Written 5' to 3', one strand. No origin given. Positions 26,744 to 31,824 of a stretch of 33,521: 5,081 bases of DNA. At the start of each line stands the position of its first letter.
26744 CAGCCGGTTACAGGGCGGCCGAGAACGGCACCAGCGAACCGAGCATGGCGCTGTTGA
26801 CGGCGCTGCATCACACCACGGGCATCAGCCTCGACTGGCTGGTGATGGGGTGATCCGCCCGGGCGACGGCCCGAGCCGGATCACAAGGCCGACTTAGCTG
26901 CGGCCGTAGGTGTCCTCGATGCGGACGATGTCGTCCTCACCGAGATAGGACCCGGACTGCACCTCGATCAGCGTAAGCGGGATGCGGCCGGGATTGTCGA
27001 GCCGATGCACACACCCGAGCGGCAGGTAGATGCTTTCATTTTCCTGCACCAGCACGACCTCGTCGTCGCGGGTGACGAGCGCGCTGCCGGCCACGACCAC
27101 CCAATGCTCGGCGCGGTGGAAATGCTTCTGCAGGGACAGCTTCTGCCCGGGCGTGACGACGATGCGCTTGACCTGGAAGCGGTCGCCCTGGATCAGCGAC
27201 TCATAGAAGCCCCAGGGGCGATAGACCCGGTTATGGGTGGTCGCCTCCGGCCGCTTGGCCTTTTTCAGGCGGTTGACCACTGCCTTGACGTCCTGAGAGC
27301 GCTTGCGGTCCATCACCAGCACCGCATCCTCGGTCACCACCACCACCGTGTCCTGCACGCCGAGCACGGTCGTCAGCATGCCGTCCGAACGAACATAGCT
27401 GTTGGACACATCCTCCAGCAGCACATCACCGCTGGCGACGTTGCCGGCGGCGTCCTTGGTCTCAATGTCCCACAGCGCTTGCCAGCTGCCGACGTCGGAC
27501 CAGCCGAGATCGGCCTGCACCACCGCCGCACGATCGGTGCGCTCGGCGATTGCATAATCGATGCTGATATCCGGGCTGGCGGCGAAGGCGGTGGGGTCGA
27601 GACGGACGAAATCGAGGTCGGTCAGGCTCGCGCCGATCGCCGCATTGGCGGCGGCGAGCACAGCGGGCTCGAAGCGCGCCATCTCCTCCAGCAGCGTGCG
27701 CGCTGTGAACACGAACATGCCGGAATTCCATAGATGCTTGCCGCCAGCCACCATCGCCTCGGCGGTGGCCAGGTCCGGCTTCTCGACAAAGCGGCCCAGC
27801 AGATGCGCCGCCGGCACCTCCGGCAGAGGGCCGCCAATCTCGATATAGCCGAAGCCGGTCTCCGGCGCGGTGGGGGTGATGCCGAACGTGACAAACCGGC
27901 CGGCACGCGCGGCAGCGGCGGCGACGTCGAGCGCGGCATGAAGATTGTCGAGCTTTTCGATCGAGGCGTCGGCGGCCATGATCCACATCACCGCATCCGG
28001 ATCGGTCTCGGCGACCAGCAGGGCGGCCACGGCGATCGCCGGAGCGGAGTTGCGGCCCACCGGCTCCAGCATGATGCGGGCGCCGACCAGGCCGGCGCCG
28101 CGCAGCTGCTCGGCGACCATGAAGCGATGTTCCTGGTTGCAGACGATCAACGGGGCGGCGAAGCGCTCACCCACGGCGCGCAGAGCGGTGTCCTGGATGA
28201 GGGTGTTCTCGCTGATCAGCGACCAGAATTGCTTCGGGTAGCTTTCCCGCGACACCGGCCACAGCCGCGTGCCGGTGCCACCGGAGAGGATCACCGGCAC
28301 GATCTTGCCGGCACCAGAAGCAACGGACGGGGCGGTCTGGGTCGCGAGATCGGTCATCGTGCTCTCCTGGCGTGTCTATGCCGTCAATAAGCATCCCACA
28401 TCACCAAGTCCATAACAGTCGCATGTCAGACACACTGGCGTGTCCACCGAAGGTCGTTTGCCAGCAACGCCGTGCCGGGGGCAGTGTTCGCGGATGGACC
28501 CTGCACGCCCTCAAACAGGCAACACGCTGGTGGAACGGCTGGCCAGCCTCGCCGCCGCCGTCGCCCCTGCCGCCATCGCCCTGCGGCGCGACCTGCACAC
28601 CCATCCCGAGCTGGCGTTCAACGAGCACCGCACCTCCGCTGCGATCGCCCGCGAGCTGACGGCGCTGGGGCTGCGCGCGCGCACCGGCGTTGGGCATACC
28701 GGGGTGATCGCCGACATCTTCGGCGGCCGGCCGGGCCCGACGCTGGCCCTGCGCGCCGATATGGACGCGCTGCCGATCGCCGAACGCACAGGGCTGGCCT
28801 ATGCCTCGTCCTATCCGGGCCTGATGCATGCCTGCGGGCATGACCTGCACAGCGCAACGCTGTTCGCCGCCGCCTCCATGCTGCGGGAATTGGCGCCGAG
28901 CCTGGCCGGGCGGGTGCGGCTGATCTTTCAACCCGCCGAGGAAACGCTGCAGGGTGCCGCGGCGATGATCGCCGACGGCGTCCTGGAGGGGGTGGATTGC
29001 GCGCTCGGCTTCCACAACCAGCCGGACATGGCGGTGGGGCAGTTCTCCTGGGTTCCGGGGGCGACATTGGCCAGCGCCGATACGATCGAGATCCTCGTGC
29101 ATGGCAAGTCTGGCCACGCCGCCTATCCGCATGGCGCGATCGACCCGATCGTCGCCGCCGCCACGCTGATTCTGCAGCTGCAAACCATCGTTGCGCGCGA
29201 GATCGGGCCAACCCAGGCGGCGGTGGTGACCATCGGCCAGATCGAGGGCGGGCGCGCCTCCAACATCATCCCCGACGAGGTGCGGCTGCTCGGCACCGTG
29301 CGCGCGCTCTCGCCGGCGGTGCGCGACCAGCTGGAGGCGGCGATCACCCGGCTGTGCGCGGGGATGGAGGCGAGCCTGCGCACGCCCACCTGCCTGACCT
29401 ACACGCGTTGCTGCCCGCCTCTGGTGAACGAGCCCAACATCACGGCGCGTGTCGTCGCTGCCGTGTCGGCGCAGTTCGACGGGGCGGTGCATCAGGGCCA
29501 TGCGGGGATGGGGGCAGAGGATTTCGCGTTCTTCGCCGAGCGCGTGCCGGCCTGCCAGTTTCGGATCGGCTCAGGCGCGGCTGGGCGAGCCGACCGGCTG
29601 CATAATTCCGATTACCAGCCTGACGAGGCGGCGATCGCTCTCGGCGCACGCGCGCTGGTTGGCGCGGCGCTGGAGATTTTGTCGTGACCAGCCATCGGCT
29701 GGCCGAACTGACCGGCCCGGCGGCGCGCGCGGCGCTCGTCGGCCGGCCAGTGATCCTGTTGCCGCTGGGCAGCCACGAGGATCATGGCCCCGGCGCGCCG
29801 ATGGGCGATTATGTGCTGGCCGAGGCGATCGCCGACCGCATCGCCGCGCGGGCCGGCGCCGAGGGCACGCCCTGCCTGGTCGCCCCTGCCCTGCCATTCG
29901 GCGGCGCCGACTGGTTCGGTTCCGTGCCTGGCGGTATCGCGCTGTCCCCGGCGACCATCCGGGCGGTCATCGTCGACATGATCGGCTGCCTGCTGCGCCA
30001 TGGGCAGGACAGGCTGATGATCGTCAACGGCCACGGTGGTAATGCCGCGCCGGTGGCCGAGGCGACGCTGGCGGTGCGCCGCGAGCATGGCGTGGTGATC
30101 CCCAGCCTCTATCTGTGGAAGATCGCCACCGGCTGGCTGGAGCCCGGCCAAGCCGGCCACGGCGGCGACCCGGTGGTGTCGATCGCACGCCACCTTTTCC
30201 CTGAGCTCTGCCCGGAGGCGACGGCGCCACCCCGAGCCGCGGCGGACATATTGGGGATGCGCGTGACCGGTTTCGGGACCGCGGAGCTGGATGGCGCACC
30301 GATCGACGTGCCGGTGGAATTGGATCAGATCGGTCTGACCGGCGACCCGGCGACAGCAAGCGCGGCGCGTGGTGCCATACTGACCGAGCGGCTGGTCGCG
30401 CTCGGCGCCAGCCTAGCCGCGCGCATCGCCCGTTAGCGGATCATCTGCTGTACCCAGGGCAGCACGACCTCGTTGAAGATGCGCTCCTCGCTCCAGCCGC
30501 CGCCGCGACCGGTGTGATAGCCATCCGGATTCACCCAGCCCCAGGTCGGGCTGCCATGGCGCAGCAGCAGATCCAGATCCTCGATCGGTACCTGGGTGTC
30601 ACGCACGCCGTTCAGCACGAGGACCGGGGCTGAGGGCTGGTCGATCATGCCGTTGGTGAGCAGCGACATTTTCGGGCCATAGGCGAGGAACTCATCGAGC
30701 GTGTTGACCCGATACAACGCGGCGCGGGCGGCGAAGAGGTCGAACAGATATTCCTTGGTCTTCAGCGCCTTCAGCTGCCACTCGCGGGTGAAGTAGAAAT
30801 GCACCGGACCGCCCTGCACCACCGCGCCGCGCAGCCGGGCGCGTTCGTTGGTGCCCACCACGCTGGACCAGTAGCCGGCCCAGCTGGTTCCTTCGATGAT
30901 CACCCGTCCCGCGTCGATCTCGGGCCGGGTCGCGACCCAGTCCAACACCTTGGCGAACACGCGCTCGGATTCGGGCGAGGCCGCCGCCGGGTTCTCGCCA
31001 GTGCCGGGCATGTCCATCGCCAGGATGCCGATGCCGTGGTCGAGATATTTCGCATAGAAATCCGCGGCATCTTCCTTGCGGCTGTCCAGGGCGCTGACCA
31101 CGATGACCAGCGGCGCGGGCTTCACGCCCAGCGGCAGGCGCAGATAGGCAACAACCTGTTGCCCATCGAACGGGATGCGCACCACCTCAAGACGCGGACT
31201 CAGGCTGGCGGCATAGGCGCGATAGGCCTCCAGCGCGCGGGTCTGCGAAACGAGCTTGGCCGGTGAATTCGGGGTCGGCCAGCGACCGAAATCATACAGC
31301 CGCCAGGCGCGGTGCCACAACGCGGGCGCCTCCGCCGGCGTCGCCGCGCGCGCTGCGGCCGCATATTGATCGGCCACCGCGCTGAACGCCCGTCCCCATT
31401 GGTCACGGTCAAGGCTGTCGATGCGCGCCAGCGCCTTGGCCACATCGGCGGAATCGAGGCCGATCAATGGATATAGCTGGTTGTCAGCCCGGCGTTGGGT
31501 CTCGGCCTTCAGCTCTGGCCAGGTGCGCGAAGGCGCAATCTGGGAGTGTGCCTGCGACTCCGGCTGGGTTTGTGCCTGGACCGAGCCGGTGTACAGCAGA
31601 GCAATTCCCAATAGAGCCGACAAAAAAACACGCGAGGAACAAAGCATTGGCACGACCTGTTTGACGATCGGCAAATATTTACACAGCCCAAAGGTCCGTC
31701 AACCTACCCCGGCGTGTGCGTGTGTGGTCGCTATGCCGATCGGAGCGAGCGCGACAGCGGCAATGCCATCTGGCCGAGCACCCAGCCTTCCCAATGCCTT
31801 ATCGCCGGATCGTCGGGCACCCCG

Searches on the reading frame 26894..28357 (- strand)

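Call 31: search_protein_families(library=pfam, proteins=[window:26894-28357:-])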
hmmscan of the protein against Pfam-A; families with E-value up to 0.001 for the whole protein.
window:26894-28357:- (487 aa): 4 families
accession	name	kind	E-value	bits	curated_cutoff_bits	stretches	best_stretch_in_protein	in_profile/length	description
PF00483.29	NTP_transferase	-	1.3e-53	182.5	21.2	1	21-303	2-243/245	Nucleotidyl transferase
PF01050.24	MannoseP_isomer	-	1.5e-53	180.4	23.6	1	369-482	3-116/116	Mannose-6-phosphate isomerase C-terminal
PF22640.1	ManC_GMP_beta-helix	-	2.5e-10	40.6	27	1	316-364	7-55/55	MannoseP isomerase/GMP-like beta-helix domain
PF07883.17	Cupin_2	-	3.4e-08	33.5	27.2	1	400-466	4-69/70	Cupin domain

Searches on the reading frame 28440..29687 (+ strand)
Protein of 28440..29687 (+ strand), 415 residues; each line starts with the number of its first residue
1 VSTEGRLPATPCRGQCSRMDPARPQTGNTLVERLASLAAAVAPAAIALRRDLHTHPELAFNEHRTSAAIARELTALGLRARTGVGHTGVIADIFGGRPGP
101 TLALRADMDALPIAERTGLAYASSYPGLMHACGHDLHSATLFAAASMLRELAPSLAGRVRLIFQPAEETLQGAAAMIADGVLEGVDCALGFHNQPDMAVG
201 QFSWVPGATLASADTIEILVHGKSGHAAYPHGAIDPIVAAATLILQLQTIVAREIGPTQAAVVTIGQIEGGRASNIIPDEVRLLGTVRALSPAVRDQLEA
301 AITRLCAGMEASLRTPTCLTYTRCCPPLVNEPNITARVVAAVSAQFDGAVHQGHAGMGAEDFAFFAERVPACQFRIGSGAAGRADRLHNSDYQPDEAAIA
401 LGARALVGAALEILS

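Call 31: search_protein_families(library=pfam, proteins=[window:28440-29687:+])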
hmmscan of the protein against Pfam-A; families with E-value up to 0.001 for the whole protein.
window:28440-29687:+ (415 aa): 2 families
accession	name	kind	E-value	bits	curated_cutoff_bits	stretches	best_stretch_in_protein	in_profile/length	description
PF01546.33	Peptidase_M20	-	1.3e-36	126.9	24.6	1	103-410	1-204/206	Peptidase family M20/M25/M40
PF07687.19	M20_dimer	-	6.8e-14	52.2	21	1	215-306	8-99/107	Peptidase dimerisation domain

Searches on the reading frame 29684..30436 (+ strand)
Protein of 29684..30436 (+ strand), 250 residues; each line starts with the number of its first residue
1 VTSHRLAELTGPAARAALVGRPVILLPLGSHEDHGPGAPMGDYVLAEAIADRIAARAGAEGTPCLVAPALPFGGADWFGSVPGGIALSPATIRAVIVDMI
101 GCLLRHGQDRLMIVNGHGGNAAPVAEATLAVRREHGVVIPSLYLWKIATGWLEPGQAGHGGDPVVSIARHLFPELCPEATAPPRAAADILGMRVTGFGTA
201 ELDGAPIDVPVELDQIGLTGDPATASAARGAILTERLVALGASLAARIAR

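Call 55: search_protein_families(library=pfam, proteins=[window:29684-30436:+], max_evalue=0.01)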
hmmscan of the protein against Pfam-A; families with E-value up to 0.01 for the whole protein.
window:29684-30436:+ (250 aa): 1 family
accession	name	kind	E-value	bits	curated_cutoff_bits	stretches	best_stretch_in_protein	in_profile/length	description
PF02633.19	Creatininase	-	1.9e-42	145.8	31.3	1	7-239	1-232/238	Creatinine amidohydrolase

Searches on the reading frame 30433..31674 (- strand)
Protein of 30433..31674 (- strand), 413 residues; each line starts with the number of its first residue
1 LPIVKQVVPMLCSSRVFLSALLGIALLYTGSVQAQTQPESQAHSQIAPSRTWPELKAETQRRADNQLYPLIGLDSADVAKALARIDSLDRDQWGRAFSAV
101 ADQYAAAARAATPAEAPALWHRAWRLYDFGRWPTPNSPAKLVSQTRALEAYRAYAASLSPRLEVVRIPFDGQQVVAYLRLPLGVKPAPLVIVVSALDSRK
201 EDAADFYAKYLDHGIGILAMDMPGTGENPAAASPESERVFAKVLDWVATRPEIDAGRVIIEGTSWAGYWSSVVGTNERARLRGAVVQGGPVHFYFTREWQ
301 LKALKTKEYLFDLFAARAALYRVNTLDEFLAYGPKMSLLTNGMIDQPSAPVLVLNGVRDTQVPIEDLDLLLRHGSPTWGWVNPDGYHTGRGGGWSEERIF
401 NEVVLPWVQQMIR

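Call 55: search_protein_families(library=pfam, proteins=[window:30433-31674:-], max_evalue=0.01)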
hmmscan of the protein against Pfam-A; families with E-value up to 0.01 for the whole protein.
window:30433-31674:- (413 aa): 6 families
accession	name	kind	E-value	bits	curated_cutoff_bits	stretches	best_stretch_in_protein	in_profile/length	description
PF06500.17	FrsA-like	-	3.7e-17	62.7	22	1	107-369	112-376/414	Esterase FrsA-like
PF00561.26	Abhydrolase_1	-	2.3e-07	31.2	25.8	1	208-333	20-146/245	alpha/beta hydrolase fold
PF02129.25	Peptidase_S15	-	5.8e-05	23.3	23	1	170-294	1-133/262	X-Pro dipeptidyl-peptidase (S15 family)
PF12697.13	Abhydrolase_6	-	0.00016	22.9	26.3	1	205-346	18-164/217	Alpha/beta hydrolase family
PF00326.27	Peptidase_S9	-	0.0022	18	22.6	1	240-365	48-161/213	Prolyl oligopeptidase family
PF12342.13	DUF3640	-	0.0039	17.3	25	0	88-97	12-21/26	Protein of unknown function (DUF3640)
